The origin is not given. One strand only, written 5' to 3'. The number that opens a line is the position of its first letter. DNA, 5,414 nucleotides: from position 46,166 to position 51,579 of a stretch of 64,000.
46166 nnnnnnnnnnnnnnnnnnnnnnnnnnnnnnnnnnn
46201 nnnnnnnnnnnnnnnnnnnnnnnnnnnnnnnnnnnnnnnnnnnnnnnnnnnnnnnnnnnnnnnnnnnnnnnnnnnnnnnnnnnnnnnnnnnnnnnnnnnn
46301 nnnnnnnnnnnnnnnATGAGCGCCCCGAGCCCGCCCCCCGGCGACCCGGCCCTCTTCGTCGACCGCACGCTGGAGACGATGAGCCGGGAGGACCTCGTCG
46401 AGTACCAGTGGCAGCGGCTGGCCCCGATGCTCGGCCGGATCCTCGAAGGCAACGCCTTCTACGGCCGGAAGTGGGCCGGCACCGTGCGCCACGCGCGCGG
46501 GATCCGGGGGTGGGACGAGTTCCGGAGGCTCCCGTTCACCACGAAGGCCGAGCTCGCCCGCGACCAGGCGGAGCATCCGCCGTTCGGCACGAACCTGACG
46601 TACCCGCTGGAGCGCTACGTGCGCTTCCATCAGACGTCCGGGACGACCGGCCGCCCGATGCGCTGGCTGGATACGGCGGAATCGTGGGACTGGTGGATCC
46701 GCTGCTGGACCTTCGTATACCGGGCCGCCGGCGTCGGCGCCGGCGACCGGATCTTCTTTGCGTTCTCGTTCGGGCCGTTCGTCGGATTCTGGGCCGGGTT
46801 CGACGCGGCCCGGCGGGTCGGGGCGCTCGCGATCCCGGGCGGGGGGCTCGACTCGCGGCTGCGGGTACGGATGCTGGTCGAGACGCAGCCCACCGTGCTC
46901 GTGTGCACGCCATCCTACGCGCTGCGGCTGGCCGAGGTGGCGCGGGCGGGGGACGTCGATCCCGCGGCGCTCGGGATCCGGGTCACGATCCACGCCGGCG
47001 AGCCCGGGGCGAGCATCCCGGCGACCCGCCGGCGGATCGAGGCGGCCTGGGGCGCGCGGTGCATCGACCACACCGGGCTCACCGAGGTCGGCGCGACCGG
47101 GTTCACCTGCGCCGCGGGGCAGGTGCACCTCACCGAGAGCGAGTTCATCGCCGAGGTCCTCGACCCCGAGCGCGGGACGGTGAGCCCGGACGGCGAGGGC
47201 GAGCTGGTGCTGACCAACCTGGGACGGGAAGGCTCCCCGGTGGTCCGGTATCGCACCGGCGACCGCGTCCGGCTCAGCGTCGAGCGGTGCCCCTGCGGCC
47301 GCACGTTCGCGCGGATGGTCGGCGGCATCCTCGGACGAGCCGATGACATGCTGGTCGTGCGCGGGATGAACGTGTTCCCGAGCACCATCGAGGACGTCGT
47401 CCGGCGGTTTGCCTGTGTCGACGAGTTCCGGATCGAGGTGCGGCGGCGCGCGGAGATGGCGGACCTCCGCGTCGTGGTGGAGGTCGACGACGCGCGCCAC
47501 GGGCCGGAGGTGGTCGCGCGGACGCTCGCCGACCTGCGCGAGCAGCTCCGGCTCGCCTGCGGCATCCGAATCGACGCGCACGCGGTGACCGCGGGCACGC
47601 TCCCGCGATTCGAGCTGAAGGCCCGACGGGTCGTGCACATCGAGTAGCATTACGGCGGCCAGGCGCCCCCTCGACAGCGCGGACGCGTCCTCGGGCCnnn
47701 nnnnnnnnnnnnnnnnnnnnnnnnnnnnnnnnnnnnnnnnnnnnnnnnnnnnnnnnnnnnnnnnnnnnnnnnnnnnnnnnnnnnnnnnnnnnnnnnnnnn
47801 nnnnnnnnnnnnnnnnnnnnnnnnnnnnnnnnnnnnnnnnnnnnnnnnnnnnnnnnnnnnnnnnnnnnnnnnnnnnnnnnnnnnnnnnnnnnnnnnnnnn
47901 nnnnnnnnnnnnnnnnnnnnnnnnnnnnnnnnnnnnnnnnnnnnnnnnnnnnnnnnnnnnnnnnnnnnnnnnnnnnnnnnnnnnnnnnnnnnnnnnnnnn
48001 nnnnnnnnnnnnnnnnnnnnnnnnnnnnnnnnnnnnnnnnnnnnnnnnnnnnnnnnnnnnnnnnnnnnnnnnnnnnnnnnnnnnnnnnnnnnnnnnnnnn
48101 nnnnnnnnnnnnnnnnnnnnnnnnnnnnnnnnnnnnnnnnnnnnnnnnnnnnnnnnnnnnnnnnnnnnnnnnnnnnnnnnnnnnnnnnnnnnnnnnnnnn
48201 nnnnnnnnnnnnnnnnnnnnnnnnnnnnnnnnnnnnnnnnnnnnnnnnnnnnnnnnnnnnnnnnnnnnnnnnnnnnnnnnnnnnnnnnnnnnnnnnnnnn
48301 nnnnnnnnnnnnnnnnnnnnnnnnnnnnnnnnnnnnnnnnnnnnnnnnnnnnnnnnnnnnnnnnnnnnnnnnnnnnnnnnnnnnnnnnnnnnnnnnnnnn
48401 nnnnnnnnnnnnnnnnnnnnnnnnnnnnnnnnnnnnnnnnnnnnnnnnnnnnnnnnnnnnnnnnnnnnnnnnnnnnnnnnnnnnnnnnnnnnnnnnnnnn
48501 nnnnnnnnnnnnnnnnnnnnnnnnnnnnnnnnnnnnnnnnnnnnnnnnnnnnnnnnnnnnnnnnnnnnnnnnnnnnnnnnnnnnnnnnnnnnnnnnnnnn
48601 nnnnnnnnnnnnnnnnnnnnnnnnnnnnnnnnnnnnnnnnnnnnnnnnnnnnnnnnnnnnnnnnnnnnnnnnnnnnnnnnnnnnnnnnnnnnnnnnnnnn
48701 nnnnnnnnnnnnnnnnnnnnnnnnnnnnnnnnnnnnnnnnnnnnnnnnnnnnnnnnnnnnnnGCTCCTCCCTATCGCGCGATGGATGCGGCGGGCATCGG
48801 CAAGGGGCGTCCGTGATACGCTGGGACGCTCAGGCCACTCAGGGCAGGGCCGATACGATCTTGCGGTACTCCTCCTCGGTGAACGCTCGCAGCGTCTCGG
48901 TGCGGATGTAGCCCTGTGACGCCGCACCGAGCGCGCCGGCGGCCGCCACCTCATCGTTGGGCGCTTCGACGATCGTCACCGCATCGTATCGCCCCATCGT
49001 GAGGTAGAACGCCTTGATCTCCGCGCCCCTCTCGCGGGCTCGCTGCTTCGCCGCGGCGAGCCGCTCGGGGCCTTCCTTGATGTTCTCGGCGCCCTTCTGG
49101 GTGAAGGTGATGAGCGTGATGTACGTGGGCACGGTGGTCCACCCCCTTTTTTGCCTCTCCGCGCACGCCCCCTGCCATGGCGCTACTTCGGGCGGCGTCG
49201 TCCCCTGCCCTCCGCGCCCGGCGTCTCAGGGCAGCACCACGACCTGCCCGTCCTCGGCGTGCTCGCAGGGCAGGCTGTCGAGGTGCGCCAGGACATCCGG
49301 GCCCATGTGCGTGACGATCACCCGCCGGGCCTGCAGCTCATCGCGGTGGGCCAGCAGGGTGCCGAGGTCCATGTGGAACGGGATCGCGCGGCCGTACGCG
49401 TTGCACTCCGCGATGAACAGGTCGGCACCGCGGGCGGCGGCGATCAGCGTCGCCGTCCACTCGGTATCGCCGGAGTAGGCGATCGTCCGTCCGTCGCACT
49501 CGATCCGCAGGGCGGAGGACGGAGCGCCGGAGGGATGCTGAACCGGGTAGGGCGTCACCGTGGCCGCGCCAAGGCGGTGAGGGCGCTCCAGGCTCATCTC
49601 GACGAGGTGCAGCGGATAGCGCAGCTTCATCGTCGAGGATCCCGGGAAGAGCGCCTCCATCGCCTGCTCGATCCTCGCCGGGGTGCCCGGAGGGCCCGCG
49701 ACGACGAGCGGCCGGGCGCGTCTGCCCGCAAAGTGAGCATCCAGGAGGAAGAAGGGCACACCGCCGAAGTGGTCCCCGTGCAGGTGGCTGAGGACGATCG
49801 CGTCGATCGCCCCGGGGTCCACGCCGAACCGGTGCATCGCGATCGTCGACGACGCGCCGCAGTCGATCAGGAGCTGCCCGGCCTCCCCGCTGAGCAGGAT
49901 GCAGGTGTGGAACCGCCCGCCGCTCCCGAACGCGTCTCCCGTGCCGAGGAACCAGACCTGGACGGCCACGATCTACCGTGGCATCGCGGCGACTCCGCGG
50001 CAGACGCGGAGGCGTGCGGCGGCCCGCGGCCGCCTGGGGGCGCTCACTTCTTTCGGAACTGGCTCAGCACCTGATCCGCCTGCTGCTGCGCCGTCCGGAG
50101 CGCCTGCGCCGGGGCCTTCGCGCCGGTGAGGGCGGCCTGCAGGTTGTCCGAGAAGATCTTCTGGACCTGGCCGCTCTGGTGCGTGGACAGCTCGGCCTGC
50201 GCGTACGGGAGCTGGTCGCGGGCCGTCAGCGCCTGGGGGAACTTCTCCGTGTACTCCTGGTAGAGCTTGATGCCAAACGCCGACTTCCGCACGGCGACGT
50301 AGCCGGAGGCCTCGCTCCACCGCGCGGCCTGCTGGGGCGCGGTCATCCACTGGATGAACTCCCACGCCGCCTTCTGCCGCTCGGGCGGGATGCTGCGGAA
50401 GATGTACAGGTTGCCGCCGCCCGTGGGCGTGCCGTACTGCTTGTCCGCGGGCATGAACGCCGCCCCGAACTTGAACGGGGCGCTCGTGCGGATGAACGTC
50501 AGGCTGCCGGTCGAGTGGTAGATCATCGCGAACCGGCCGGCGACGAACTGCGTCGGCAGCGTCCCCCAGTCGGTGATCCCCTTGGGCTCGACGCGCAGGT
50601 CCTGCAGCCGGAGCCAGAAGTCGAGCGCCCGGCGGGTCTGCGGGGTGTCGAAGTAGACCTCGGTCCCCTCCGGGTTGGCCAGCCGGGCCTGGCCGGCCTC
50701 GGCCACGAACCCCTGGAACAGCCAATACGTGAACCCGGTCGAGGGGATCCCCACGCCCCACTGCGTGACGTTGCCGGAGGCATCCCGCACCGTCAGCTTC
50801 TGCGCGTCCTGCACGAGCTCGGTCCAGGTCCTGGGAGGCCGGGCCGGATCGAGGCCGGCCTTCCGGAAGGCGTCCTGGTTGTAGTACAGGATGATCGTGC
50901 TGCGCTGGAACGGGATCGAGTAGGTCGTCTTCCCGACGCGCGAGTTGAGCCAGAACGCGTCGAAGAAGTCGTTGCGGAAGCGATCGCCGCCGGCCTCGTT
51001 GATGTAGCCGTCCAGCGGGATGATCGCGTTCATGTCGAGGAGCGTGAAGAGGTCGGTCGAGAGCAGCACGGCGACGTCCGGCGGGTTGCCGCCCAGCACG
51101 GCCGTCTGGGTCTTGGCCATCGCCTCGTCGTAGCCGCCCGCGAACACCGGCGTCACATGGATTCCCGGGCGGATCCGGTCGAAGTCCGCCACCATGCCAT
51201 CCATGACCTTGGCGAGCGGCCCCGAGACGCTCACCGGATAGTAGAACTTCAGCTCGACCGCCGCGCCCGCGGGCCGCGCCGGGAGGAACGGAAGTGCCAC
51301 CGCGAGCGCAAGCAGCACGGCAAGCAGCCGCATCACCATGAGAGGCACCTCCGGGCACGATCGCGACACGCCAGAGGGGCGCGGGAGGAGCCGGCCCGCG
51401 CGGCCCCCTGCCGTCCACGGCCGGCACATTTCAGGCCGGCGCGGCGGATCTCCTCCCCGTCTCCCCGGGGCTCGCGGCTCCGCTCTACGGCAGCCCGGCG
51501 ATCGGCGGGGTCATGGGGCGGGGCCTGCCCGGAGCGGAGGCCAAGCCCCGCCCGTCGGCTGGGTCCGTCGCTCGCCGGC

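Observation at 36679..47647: Eleven-kb plus-strand supra-operon: BCAA ABC importer, ketoacid reductase, IclR, 2-oxoacid:ferredoxin oxidoreductase, PaaK-type CoA ligase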

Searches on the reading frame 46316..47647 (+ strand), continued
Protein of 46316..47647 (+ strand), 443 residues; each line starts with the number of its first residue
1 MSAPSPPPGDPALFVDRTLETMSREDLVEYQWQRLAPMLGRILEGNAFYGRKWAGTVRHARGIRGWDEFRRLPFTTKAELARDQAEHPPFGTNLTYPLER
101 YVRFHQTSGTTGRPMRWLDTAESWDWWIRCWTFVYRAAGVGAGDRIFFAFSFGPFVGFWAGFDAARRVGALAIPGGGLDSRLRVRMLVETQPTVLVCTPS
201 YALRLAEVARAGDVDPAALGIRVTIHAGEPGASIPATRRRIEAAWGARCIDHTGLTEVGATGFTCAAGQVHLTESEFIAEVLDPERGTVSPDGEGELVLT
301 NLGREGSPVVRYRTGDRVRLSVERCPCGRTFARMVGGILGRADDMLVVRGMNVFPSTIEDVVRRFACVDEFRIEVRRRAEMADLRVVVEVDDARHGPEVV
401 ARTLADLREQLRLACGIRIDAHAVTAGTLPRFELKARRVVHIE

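Call 97: search_protein_families(library=pfam, proteins=[L008:395-1321:+, L008:1323-2084:+, L008:3495-4268:+, L008:4229-5278:+, L007:223-1707:-, L010:3-1430:-, L010:1435-2544:-])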
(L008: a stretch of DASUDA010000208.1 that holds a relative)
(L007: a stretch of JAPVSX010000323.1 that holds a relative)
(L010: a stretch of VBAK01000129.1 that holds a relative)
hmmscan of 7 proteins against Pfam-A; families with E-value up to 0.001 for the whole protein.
L008:395-1321:+ (308 aa): 1 family
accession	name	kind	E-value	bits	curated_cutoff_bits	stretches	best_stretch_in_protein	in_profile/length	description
PF00701.28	DHDPS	-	2.1e-85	286.4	22.1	1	13-296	2-286/289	Dihydrodipicolinate synthetase family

L008:1323-2084:+ (253 aa): 1 family
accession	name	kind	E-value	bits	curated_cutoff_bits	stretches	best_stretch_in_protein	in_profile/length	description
PF01557.24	FAA_hydrolase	-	8.6e-67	225.4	23.9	1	45-243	1-214/214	Fumarylacetoacetate (FAA) hydrolase C-terminal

L008:3495-4268:+ (257 aa): 1 family
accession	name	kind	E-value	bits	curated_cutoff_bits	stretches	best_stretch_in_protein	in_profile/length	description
PF01613.24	Flavin_Reduct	-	3.3e-34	118.7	27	1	89-232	2-152/153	Flavin reductase like domain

L008:4229-5278:+ (349 aa): 4 families
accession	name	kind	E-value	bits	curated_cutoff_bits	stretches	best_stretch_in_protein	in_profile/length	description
PF00903.31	Glyoxalase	-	5.7e-26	91.7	20.6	2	163-282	1-121/121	Glyoxalase/Bleomycin resistance protein/Dioxygenase superfamily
PF13669.12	Glyoxalase_4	-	8.8e-06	26.4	27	0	165-243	1-86/109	Glyoxalase/Bleomycin resistance protein/Dioxygenase superfamily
PF22247.2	Diox-like_N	-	2.8e-05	24.6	27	1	88-140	3-56/60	Catechol 2,3-dioxygenase-like N-terminal domain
PF22677.2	Ble-like_N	-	0.00045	20.4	24.5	0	166-191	4-29/41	Bleomycin resistance protein-like N-terminal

L007:223-1707:- (494 aa): 2 families
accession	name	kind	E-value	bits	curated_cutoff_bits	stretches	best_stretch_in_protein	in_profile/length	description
PF11794.13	HpaB_N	-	1.8e-102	343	35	1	5-273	1-270/270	4-hydroxyphenylacetate 3-hydroxylase N terminal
PF03241.18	HpaB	-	1.5e-67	227.1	25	1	280-478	1-201/202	4-hydroxyphenylacetate 3-hydroxylase C terminal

L010:3-1430:- (476 aa): 2 families
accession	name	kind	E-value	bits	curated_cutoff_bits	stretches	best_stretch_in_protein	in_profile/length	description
PF11794.13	HpaB_N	-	9.5e-102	340.6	35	1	5-273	1-270/270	4-hydroxyphenylacetate 3-hydroxylase N terminal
PF03241.18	HpaB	-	2e-66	223.4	25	1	280-476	1-199/202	4-hydroxyphenylacetate 3-hydroxylase C terminal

L010:1435-2544:- (369 aa): 1 family
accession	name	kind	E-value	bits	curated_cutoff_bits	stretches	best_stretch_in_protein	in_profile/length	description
PF01557.24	FAA_hydrolase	-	6.4e-64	216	23.9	1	160-358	1-214/214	Fumarylacetoacetate (FAA) hydrolase C-terminal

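Call 100: search_protein_families(library=ncbifam, proteins=[L022:4908-6668:+, L022:6593-7255:+, L022:7227-8624:+, L022:8673-9929:+, L007:223-1707:-], max_evalue=1e-20)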
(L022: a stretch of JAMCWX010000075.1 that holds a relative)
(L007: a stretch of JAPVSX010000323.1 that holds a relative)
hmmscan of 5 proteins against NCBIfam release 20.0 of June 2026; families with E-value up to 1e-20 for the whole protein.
L022:4908-6668:+ (586 aa): 2 families
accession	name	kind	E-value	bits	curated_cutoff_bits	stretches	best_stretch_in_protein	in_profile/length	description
TIGR03336.1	IOR_alpha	equivalog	1.2e-214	714.1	650.9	1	1-577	1-594/595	indolepyruvate ferredoxin oxidoreductase subunit alpha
NF009589.0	PRK13030.1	subfamily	1.4e-27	95.8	816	1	74-518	125-617/1170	indolepyruvate ferredoxin oxidoreductase family protein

L022:6593-7255:+ (220 aa): 10 families
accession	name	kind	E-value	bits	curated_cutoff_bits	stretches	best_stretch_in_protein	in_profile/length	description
NF005325.0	PRK06853.1-5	equivalog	8.8e-63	211.5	230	1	29-218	3-190/192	indolepyruvate oxidoreductase subunit beta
NF005322.0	PRK06853.1-2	equivalog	2.2e-59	200.5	237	1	29-218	5-192/197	indolepyruvate oxidoreductase subunit beta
NF005323.0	PRK06853.1-3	equivalog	2.3e-44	151.7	238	1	29-217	6-193/197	indolepyruvate oxidoreductase subunit beta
TIGR03334.1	IOR_beta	equivalog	4.2e-42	144.3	205.8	1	31-216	2-188/189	indolepyruvate ferredoxin oxidoreductase subunit beta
NF005324.0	PRK06853.1-4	equivalog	8.7e-32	110.6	222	1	31-218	4-188/196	indolepyruvate oxidoreductase subunit beta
NF005326.0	PRK06853.1-6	equivalog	2.4e-30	105.8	348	1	30-213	4-190/202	indolepyruvate oxidoreductase subunit beta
NF005328.0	PRK06853.2-2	equivalog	2.7e-27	95.7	240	1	28-189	2-157/192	indolepyruvate oxidoreductase subunit beta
NF004915.0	PRK06274.1-1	equivalog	2.8e-27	95.4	274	1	30-218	3-191/194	indolepyruvate oxidoreductase subunit beta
NF004918.0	PRK06274.1-4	equivalog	2.2e-25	89.6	278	1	30-211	3-184/202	indolepyruvate oxidoreductase subunit beta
NF004917.0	PRK06274.1-3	equivalog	5.4e-25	88.5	284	1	32-214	5-188/203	indolepyruvate oxidoreductase subunit beta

L022:7227-8624:+ (465 aa): 6 families
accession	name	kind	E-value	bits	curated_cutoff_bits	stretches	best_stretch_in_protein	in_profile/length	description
TIGR02155.1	PA_CoA_ligase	equivalog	1.2e-166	554.4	646.3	1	40-463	1-422/422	phenylacetate--CoA ligase PaaK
NF041878.1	paak_haloarch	equivalog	1.9e-161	537.5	700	1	37-463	3-427/427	phenylacetate--CoA ligase PaaK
NF053551.1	FlxY_rubin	equivalog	6.4e-61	206.4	520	1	41-454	3-410/424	flexirubin biosynthesis putative acyl-CoA ligase FlxY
NF045666.1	DVU1553_fam_AMP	equivalog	4.5e-54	183.7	300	1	39-357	15-330/331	DVU_1553 family AMP-dependent CoA ligase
TIGR03335.1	F390_ftsA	equivalog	1.5e-47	162.3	458.7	1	35-412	2-386/445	coenzyme F390 synthetase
NF041217.1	BagE_FevW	exception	7.6e-47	160.2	800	1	45-432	11-379/424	bagremycin/ferroverdin synthetase BagE/FevW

L022:8673-9929:+ (418 aa): 18 families
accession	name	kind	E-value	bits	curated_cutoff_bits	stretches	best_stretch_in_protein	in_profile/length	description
TIGR02083.1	LEU2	equivalog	1.6e-204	679.6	610.65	1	3-418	1-419/419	3-isopropylmalate dehydratase large subunit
NF001614.1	PRK00402.1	subfamily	1.1e-190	633.7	385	1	3-415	1-414/415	aconitase/3-isopropylmalate dehydratase large subunit family protein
TIGR01343.1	hacA_fam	subfamily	2.3e-175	583.1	385.7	1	4-415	1-411/412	homoaconitate hydratase family protein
TIGR02086.1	IPMI_arch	subfamily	7.4e-159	528.9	410.15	1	3-416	1-410/411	3-isopropylmalate dehydratase/homoaconitate hydratase family large subunit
NF040615.1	HacA_Meth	equivalog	1.2e-140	469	550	1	3-413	1-416/419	homoaconitase large subunit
NF009116.0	PRK12466.1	subfamily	8.1e-100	334.6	531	2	3-285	5-305/472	3-isopropylmalate dehydratase large subunit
NF005558.0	PRK07229.1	equivalog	1.5e-96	324.4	612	1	1-417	1-414/647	aconitate hydratase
NF004016.0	PRK05478.1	subfamily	1.3e-91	307.6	510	2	2-284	3-302/468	3-isopropylmalate dehydratase large subunit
TIGR01342.1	acon_putative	hypoth_equivalog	3.8e-81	273.2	719.15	1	4-417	1-411/655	putative aconitate hydratase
TIGR00170.1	leuC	equivalog_domain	1.1e-79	268.2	560.25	2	1-284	1-301/466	3-isopropylmalate dehydratase large subunit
TIGR00139.1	h_aconitase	equivalog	5.2e-66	223.4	529.9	2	18-239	21-242/709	homoaconitase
NF006690.0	PRK09238.1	equivalog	5.3e-44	150.4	782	1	242-415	643-814/852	bifunctional aconitate hydratase 2/2-methylisocitrate dehydratase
TIGR01340.1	aconitase_mito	equivalog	5.5e-43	147.3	825.35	1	89-412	124-472/745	aconitate hydratase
NF008503.0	PRK11413.1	equivalog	1.8e-31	108.8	641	0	113-286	140-314/753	hydratase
TIGR00117.1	acnB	equivalog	1.2e-28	99.4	1287.2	1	241-415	641-812/844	bifunctional aconitate hydratase 2/2-methylisocitrate dehydratase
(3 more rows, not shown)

L007:223-1707:- (494 aa): 2 families
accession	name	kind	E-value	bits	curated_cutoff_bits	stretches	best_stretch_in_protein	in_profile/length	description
TIGR02309.1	HpaB-1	equivalog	2.5e-209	696.3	480.2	1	3-480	1-476/477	4-hydroxyphenylacetate 3-monooxygenase, oxygenase component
TIGR02310.1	HpaB-2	equivalog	1.6e-67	228.3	885.2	1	5-452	14-462/519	4-hydroxyphenylacetate 3-monooxygenase, oxygenase component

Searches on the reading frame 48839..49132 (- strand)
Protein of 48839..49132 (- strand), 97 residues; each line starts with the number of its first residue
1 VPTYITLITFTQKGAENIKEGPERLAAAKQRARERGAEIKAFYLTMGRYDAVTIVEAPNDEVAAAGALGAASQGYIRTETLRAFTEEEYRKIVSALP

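Call 9: search_protein_families(library=pfam, proteins=[window:48839-49132:-])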
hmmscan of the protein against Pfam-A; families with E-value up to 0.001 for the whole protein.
window:48839-49132:- (97 aa): 1 family
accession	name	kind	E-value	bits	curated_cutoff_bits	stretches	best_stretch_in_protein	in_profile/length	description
PF08734.17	GYD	-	6e-28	97.1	31.4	1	4-93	1-91/91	GYD domain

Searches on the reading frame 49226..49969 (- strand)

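Call 9: search_protein_families(library=pfam, proteins=[window:49226-49969:-])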
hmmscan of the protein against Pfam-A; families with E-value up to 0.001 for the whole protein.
window:49226-49969:- (247 aa): 3 families
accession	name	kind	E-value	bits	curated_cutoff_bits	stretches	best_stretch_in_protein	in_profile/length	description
PF12706.13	Lactamase_B_2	-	4.3e-26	92.2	27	1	33-222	3-200/200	Beta-lactamase superfamily domain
PF00753.33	Lactamase_B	-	2.3e-18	67.3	22.7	1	17-180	2-161/196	Metallo-beta-lactamase superfamily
PF23023.1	Anti-Pycsar_Apyc1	-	2.1e-11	44.2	50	1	1-75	1-74/250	Anti-Pycsar protein Apyc1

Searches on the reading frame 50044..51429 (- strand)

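Call 9: search_protein_families(library=pfam, proteins=[window:50044-51429:-])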
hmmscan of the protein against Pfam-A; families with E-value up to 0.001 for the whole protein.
window:50044-51429:- (461 aa): 2 families
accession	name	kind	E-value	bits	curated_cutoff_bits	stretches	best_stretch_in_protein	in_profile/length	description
PF13416.11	SBP_bac_8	-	2e-41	143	27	1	79-395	2-276/279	Bacterial extracellular solute-binding protein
PF01547.30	SBP_bac_1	-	3.2e-35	123.1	26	1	75-368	9-306/307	Bacterial extracellular solute-binding protein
